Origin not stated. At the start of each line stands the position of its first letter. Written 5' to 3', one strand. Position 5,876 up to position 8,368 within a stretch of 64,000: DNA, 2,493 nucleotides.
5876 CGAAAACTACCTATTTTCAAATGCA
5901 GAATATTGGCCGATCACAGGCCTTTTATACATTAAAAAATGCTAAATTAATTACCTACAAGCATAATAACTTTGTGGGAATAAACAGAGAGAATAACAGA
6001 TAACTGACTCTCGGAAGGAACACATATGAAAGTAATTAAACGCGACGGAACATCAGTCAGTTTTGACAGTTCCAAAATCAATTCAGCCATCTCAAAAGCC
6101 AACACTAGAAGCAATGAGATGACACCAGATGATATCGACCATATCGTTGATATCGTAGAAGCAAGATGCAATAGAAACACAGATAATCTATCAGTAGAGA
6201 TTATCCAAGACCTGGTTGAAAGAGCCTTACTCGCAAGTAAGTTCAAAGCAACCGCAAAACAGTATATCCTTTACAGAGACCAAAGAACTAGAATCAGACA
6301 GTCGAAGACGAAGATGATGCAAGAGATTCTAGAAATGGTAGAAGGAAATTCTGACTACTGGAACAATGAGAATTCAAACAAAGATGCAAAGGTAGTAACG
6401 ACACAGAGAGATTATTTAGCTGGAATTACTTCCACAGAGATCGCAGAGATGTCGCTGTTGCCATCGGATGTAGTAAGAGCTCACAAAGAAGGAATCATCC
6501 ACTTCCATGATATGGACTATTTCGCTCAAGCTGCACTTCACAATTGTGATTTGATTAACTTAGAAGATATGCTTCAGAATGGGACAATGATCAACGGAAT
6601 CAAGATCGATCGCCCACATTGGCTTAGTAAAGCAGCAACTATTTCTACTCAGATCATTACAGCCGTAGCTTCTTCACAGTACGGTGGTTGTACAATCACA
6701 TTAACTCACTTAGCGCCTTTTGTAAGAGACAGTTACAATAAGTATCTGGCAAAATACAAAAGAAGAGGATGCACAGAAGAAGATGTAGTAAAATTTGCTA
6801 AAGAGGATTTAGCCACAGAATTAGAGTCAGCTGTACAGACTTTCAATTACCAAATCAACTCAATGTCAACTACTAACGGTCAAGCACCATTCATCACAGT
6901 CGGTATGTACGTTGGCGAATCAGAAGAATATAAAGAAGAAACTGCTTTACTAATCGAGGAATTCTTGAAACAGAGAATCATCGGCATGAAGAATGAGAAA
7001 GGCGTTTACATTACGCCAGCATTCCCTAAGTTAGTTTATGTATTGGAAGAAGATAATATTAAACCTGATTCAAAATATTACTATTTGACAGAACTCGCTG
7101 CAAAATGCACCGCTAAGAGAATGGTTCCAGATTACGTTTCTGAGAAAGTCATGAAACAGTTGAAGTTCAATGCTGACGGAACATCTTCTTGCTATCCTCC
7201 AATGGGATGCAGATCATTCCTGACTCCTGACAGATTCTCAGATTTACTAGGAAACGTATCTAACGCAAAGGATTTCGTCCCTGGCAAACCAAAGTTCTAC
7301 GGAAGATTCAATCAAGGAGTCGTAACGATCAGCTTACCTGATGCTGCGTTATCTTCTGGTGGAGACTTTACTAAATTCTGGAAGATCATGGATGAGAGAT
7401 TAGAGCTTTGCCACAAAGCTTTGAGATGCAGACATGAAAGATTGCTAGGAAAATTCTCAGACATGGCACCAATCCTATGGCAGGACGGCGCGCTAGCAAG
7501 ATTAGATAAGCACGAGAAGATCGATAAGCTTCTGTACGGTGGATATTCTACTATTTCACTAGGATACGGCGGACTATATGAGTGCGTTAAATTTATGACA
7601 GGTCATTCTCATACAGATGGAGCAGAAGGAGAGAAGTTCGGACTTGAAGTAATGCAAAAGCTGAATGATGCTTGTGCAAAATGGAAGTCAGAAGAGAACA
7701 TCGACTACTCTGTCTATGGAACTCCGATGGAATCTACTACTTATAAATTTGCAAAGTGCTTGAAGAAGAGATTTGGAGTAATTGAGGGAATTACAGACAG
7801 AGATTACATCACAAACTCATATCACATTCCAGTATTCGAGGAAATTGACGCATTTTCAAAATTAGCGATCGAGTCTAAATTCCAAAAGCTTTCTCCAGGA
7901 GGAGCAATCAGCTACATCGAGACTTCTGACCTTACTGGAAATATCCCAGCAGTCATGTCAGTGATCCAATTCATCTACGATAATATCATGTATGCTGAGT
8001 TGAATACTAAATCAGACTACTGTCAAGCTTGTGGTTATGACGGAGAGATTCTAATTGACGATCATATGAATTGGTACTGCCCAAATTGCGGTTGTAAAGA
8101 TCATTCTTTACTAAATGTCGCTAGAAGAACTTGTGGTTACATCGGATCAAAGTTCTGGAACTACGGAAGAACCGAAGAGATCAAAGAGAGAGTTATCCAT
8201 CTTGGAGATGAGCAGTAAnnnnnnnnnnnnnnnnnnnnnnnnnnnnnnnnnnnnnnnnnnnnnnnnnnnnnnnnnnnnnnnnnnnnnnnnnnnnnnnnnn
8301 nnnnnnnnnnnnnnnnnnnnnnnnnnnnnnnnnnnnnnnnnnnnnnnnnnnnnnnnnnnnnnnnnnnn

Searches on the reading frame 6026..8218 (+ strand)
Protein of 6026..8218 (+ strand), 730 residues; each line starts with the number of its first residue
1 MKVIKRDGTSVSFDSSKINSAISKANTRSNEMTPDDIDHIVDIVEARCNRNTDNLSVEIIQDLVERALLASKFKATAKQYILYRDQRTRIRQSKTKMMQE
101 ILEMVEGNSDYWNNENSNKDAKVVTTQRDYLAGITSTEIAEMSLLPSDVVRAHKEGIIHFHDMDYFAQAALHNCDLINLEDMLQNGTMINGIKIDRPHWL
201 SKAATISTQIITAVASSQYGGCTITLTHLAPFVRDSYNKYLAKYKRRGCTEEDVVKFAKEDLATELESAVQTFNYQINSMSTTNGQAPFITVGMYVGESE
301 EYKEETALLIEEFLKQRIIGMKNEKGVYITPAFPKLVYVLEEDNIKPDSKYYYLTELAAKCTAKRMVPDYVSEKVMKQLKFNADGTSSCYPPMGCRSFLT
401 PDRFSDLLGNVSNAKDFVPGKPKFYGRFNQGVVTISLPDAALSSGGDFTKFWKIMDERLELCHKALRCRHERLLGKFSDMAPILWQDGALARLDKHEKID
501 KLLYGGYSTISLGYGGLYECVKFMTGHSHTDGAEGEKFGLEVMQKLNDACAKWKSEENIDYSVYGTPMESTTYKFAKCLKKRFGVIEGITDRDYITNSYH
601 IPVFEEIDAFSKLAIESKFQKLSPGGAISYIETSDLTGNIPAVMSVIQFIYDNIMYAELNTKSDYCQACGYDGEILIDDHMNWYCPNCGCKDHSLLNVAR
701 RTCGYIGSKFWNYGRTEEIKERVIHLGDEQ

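Call 14: search_protein_families(library=pfam, proteins=[window:6026-8218:+])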
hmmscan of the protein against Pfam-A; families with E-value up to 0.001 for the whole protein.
window:6026-8218:+ (730 aa): 3 families
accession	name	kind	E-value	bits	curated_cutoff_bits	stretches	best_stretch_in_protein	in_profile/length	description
PF13597.11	NRDD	-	3.7e-178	594.1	26.2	1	115-725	1-562/562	Anaerobic ribonucleoside-triphosphate reductase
PF03477.21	ATP-cone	-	2.9e-22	79.5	25.8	1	1-88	1-87/88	ATP cone domain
PF01228.26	Gly_radical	-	1.4e-13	51.7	22.2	1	605-707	3-103/106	Glycine radical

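Call 15: search_protein_families(library=phrogs, proteins=[window:6026-8218:+])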
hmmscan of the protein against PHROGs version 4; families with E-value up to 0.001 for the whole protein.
window:6026-8218:+ (730 aa): 4 families
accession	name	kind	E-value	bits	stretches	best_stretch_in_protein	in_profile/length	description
phrog_487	-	moron, auxiliary metabolic gene and host takeover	1.1e-206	689.3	1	1-727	4-714/718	NrdD-like anaerobic ribonucleotide reductase large subunit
phrog_4218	-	DNA, RNA and nucleotide metabolism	4.7e-92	309.6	1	391-725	9-332/333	anaerobic ribonucleoside reductase large subunit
phrog_26446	-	DNA, RNA and nucleotide metabolism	2e-31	109.9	2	538-675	206-348/761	anaerobic ribonucleoside reductase large subunit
phrog_29160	-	DNA, RNA and nucleotide metabolism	5.8e-29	102.3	1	569-725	3-155/158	anaerobic ribonucleoside reductase large subunit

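Call 28: search_dna_similar(query=window:6026-8218:+, collection=phages, mode=protein, max_rows=12)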
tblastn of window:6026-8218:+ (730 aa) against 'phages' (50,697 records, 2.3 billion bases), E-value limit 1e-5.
Records with a match: 2992; places in all: 3020; records where one place covers at least 80% of the query: 2851.
Best place of each record, by identity: 60-80% 8; <60% 2984.
By first word of the organism name: Escherichia 1057; Salmonella 399; Klebsiella 346; Vibrio 324; Shigella 111; Aeromonas 108; Staphylococcus 64; Enterobacteria 61; Bacteriophage 48; Enterobacter 48; and 51 more.
By host as written in the record: - 464; Escherichia coli 397; Klebsiella pneumoniae 110; Escherichia coli K-12 MG1655 57; Escherichia coli O157:H7 54; Escherichia coli K-12 50; Salmonella enterica subsp. enterica serovar Enteritidis PT1 39; Vibrio harveyi BAA-1116 36; and 620 more.
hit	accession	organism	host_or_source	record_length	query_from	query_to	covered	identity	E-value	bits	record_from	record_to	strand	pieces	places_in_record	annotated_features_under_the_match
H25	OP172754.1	Enterocloster phage CB457P2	Enterocloster bolteae DA457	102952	2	730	100%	64.6%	0e+0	958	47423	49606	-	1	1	nrdD: anaerobic ribonucleoside-triphosphate reductase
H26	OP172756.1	Enterocloster phage CB473P2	Enterocloster bolteae DA473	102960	2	730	100%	64.6%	0e+0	958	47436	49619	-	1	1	nrdD: anaerobic ribonucleoside-triphosphate reductase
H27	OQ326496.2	Enterocloster phage PMBT24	Enterocloster bolteae Q14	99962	2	730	100%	64.2%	0e+0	950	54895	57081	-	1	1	ribonucleotide reductase of class III (anaerobic) large subunit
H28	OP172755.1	Enterocloster phage CB473P1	Enterocloster bolteae DA473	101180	2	704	96%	64.7%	0e+0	916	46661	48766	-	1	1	nrdD: anaerobic ribonucleoside-triphosphate reductase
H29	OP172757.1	Enterocloster phage CB473P3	Enterocloster bolteae DA473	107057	2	704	96%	64.5%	0e+0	915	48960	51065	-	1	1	nrdD: anaerobic ribonucleoside-triphosphate reductase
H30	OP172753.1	Enterocloster phage CB457P1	Enterocloster bolteae DA457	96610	2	704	96%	64.0%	0e+0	910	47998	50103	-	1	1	nrdD: anaerobic ribonucleoside-triphosphate reductase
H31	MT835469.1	Bacteriophage sp.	human fecal samples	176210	1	730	100%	61.4%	0e+0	910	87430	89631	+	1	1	record has no annotation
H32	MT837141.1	Bacteriophage sp.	human fecal samples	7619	1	726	99%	59.2%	0e+0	870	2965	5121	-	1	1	record has no annotation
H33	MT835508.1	Bacteriophage sp.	human fecal samples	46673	1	726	99%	58.7%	0e+0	880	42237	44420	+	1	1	record has no annotation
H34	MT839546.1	Bacteriophage sp.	human fecal samples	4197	1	726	99%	58.3%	0e+0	882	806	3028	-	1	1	record has no annotation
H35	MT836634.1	Bacteriophage sp.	human fecal samples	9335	1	726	99%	57.7%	0e+0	859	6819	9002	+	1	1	record has no annotation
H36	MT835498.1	Bacteriophage sp.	human fecal samples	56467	1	726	99%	57.5%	0e+0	843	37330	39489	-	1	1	record has no annotation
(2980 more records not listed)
